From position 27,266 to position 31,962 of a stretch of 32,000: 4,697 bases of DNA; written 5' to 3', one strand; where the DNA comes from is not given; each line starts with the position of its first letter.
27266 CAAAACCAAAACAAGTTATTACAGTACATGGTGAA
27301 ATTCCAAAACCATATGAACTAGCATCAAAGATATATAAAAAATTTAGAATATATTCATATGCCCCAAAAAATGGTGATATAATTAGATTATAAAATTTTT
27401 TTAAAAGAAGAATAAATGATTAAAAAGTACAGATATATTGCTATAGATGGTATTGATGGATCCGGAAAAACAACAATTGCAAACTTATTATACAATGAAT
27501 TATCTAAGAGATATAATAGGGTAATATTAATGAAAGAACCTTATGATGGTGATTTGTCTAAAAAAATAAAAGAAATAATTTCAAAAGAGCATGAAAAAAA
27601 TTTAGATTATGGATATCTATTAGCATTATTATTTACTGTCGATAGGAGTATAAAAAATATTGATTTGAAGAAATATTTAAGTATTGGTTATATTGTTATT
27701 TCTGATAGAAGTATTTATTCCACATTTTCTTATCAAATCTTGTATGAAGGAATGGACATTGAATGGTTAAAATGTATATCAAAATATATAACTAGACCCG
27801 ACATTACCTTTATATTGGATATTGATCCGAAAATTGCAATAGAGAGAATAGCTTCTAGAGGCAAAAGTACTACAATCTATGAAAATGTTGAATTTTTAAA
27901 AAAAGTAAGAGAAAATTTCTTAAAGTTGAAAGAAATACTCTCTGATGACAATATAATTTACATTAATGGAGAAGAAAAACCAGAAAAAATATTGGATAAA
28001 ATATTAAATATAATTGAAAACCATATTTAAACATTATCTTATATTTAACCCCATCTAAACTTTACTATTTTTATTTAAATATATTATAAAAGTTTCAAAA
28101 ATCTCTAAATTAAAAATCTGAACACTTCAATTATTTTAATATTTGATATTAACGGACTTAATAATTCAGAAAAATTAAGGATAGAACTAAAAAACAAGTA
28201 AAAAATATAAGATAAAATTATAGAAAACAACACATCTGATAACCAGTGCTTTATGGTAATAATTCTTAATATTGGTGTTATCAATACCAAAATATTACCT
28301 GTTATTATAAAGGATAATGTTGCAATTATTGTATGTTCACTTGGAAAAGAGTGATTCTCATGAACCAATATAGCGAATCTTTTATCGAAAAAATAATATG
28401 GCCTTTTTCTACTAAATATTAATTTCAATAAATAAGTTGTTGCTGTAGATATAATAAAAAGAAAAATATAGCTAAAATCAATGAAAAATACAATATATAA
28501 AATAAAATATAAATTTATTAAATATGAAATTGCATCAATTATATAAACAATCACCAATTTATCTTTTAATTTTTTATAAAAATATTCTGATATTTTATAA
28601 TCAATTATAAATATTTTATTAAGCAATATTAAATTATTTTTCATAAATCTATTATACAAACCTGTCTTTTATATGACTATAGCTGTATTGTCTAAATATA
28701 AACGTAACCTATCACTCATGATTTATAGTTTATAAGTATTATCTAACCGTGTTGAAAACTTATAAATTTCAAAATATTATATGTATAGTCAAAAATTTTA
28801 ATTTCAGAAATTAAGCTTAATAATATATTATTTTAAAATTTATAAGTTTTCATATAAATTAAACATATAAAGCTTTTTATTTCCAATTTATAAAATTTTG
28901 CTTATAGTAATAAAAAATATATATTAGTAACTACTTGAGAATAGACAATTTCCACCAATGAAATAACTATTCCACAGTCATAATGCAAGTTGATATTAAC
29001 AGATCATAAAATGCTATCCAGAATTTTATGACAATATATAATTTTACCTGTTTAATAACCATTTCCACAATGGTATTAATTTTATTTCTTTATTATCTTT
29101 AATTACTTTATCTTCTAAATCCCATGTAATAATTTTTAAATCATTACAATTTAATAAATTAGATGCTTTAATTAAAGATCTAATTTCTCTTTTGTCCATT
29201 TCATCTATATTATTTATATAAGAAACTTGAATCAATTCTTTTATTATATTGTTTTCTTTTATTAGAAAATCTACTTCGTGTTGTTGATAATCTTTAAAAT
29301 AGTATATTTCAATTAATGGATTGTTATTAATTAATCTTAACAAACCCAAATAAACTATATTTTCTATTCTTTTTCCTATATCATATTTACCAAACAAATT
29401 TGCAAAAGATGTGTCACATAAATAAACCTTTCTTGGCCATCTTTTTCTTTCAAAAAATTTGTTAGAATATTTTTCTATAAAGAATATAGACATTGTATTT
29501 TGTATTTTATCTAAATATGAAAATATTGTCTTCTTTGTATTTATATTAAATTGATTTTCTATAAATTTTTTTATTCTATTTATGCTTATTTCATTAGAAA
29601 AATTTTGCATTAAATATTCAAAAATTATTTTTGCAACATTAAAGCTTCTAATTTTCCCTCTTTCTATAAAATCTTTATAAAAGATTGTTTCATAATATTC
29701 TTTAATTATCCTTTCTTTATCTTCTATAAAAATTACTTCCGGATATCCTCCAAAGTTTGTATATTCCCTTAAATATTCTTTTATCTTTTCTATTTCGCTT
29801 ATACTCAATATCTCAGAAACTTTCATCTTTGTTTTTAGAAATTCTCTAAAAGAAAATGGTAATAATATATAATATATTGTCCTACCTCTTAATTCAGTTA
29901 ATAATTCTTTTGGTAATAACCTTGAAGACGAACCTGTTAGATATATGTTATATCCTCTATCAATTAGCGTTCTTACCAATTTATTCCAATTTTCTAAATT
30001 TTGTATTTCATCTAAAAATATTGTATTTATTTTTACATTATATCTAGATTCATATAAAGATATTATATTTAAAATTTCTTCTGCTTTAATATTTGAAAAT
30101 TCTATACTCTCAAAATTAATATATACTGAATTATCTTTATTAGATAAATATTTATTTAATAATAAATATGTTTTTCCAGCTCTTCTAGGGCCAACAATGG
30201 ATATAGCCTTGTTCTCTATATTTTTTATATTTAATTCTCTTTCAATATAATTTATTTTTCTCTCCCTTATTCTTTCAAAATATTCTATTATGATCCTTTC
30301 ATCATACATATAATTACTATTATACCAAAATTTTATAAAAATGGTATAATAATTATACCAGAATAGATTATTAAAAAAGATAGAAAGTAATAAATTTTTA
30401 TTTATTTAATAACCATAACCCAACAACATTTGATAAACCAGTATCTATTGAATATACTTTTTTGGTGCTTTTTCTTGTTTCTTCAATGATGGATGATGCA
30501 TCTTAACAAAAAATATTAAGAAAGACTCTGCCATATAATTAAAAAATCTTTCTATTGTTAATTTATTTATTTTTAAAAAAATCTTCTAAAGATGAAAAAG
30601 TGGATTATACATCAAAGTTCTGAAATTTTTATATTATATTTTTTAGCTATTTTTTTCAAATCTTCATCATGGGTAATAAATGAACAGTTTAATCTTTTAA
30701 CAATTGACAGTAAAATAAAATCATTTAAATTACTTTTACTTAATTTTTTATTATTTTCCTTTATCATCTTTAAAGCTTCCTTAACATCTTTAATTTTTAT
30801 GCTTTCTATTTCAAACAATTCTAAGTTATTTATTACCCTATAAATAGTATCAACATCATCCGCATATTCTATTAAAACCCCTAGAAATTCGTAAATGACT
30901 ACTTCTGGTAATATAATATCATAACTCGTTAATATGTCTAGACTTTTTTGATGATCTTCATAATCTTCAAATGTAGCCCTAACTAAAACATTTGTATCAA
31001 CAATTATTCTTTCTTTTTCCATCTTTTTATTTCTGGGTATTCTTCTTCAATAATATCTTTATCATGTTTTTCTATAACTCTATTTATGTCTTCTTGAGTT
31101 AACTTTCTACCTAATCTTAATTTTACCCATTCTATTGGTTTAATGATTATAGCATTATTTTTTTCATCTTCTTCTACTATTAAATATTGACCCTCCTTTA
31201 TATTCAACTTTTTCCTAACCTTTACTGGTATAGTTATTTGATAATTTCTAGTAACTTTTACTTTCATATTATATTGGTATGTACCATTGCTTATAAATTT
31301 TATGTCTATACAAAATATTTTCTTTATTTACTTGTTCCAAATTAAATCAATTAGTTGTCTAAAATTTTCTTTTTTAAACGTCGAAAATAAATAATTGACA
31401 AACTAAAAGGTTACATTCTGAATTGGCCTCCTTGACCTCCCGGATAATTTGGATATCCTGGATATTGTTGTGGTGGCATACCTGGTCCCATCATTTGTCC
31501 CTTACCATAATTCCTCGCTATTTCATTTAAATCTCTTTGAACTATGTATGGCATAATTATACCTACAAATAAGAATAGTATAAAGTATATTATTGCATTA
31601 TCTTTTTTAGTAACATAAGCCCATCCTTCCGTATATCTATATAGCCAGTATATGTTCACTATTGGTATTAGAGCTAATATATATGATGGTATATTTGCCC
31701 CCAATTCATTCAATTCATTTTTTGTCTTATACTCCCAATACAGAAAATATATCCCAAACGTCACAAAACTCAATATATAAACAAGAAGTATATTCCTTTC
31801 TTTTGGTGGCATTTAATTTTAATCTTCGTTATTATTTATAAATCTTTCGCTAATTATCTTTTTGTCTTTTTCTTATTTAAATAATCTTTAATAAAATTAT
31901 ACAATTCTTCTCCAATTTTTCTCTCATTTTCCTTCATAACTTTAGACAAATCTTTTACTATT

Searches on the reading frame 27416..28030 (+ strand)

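Call 89: search_protein_families(library=pfam, max_evalue=0.01, proteins=[window:27416-28030:+])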
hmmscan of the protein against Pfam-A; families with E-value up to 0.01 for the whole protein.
window:27416-28030:+ (204 aa): 9 families
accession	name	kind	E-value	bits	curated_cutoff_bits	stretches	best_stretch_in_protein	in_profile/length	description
PF02223.23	Thymidylate_kin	-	4.1e-41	141.1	27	1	10-196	1-185/185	Thymidylate kinase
PF01712.25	dNK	-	6.4e-10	39.6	27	1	8-201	1-199/203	Deoxynucleoside kinase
PF13238.12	AAA_18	-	3.9e-07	31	29.4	1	8-158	1-122/128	AAA domain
PF20720.3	nSTAND3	-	4.2e-05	23.7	27.2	1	2-44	14-56/155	Novel STAND NTPase 3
PF13401.12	AAA_22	-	0.00011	22.9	27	1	7-59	7-62/130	AAA domain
PF13173.12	AAA_14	-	0.00031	21.2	27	0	6-59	3-58/129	AAA domain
PF02224.24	Cytidylate_kin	-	0.0022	18.2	26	0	8-33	1-26/211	Cytidylate kinase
PF00005.33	ABC_tran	-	0.0038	18.3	25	1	3-51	9-57/137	ABC transporter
PF01656.29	CbiA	-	0.0052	17.2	25.4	1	15-170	9-107/125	CobQ/CobB/MinD/ParA nucleotide binding domain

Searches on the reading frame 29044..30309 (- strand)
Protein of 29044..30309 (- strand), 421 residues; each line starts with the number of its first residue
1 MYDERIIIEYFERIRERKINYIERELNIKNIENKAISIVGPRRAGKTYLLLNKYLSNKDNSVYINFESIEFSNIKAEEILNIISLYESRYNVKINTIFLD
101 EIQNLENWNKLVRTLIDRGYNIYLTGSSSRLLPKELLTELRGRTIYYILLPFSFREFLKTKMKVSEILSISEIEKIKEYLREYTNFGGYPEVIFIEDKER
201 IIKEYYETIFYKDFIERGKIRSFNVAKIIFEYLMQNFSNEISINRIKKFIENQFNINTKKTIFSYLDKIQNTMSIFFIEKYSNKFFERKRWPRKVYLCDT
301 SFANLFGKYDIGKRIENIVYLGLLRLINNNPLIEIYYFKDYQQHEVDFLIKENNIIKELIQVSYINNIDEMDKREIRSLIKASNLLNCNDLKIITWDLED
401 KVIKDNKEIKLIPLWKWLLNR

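Call 89: search_protein_families(library=pfam, max_evalue=0.01, proteins=[window:29044-30309:-])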
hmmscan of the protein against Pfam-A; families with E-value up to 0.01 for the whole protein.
window:29044-30309:- (421 aa): 2 families
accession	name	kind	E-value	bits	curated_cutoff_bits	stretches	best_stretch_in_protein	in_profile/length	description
PF13173.12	AAA_14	-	1.3e-32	113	27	1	33-158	2-129/129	AAA domain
PF13635.12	DUF4143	-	2e-13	50.8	28.1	1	212-354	2-149/160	Domain of unknown function (DUF4143)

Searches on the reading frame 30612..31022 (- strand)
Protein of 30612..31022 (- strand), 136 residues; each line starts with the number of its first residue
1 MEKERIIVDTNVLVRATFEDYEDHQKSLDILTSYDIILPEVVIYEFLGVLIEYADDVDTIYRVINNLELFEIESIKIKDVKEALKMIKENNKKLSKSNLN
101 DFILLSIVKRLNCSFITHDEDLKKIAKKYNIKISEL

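Call 89: search_protein_families(library=pfam, max_evalue=0.01, proteins=[window:30612-31022:-])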
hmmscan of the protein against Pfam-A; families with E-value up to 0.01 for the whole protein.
window:30612-31022:- (136 aa): 1 family
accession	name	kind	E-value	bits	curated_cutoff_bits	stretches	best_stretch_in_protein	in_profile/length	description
PF01850.27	PIN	-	2e-16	61.1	23.6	1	6-128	1-120/120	PIN domain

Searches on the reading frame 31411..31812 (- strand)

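Call 89: search_protein_families(library=pfam, max_evalue=0.01, proteins=[window:31411-31812:-])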
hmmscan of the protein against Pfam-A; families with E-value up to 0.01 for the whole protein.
window:31411-31812:- (133 aa): 2 families
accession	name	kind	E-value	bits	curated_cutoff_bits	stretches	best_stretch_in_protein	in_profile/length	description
PF14018.11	DUF4234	-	1.2e-11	45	25.3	1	6-61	1-65/70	Domain of unknown function (DUF4234)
PF18936.5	DUF5684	-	0.0045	18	27.4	0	47-107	3-53/81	Family of unknown function (DUF5684)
